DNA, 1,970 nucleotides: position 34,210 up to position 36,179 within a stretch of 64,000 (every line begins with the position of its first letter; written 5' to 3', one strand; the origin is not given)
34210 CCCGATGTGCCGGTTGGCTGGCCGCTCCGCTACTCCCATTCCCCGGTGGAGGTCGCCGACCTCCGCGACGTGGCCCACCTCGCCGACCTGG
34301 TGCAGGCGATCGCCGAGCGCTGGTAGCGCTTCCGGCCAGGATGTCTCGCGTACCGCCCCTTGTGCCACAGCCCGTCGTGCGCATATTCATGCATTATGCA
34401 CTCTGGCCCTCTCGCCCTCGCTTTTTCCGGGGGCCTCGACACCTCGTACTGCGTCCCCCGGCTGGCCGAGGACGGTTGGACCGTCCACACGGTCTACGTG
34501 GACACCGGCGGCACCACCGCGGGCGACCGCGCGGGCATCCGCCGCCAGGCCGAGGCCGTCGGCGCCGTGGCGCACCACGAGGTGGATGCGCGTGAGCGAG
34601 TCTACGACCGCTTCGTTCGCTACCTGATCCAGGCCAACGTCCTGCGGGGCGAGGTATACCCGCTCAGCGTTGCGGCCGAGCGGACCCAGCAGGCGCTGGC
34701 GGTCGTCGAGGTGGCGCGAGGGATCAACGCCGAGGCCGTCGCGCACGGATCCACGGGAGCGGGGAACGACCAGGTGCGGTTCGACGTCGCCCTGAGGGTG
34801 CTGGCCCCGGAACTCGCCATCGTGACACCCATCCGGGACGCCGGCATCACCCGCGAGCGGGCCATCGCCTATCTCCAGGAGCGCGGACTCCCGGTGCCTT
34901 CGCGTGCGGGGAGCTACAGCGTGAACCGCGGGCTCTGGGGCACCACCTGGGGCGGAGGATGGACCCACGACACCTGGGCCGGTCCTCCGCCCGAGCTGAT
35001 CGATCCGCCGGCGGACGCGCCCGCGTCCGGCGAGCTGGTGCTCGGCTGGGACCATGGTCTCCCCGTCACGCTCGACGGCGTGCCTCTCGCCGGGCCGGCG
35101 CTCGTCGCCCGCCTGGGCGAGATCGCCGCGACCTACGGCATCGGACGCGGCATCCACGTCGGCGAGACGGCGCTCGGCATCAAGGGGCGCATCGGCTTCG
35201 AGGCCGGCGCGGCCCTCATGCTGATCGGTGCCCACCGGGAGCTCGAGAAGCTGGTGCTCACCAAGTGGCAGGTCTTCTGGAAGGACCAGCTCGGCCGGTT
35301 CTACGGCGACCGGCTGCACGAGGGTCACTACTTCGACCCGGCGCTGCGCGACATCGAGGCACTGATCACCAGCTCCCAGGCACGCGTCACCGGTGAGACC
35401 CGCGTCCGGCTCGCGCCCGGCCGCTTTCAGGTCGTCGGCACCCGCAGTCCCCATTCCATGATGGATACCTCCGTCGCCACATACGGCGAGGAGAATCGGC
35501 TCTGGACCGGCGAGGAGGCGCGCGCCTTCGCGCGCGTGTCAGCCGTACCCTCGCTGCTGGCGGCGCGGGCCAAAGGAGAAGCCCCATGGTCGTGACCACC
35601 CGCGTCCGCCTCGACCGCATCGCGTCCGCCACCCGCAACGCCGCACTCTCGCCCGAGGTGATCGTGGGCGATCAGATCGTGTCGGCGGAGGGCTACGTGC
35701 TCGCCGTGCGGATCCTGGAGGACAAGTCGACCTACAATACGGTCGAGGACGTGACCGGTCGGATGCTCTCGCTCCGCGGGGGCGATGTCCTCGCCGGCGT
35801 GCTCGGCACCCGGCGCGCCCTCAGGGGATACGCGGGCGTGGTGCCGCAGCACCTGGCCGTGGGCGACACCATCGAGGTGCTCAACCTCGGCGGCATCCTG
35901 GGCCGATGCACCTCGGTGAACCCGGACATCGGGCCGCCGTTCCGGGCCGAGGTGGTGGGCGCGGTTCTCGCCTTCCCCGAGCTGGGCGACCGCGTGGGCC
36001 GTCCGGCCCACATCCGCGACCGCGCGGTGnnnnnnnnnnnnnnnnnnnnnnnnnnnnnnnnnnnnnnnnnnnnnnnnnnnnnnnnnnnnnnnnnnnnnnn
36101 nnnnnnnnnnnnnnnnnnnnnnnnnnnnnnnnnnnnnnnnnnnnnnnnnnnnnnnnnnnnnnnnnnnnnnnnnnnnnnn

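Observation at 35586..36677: Uncharacterised BioD/DUF1611-like P-loop protein inside an arginine operon that lacks argA/argJ: candidate missing first-step enzyme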

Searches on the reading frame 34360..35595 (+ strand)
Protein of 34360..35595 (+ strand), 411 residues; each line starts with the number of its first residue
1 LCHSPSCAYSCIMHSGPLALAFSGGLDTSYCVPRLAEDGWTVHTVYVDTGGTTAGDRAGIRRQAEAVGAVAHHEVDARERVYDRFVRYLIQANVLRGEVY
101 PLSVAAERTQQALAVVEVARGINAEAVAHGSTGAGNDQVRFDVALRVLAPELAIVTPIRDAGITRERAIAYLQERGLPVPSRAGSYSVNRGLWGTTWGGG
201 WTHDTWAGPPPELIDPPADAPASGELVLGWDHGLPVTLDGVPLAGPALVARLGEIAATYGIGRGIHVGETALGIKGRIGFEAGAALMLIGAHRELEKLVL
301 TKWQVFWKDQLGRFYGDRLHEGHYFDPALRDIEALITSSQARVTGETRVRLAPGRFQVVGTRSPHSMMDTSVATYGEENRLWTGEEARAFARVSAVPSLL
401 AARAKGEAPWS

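Call 6: search_protein_families(library=ncbifam, proteins=[window:34360-35595:+], max_evalue=0.00001)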
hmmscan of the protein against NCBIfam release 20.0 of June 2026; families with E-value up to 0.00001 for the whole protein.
window:34360-35595:+ (411 aa): 6 families
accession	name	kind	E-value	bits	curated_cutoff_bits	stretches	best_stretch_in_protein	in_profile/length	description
NF003385.0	PRK04527.1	equivalog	1.8e-94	316.6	603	1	18-403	6-394/401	argininosuccinate synthase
NF001770.0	PRK00509.1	equivalog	4.8e-82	276.1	334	1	19-405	8-398/401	argininosuccinate synthase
TIGR00032.1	argG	equivalog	1.9e-77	261.2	268.2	1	19-382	3-371/394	argininosuccinate synthase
NF010392.0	PRK13820.1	equivalog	1.3e-75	254.9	512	1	18-392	5-379/395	argininosuccinate synthase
NF038212.1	argG_rel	exception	1.4e-31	109.7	425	1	18-362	17-362/381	argininosuccinate synthase-related protein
NF003779.0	PRK05370.1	equivalog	5e-15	55.3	657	1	18-196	14-201/448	argininosuccinate synthase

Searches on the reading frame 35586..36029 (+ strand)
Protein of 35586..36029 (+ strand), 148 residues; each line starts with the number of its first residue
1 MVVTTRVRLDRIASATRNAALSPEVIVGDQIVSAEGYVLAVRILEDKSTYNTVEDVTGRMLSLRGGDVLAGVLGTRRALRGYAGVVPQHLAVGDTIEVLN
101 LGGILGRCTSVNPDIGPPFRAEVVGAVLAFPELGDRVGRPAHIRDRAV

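Call 81: predict_structure(alignment_id=A3)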
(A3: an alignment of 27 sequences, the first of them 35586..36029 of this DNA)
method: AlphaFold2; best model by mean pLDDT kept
length: 148 residues; sequences in the alignment: 27
mean_pLDDT: 95.9   pTM: 0.90
mean pLDDT of the five models: 95.9, 95.4, 95.4, 95.2, 94.5
residues with pLDDT >= 90: 133; 70-90: 14; 50-70: 1; < 50: 0
segments of 3 or more residues with pLDDT < 50: none
pLDDT, mean of each block of 10 residues (from residue 1): 94 97 98 98 96 98 98 94 97 98 98 94 98 92 87
secondary structure, 60 per line:
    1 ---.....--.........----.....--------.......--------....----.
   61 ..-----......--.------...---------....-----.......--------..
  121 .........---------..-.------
elements in order: E4-8 E11-13 H14-19 E24-28 E37-43 E52-55 E60-62 E68-73 E83-85 E95-98 E104-110 E119-129
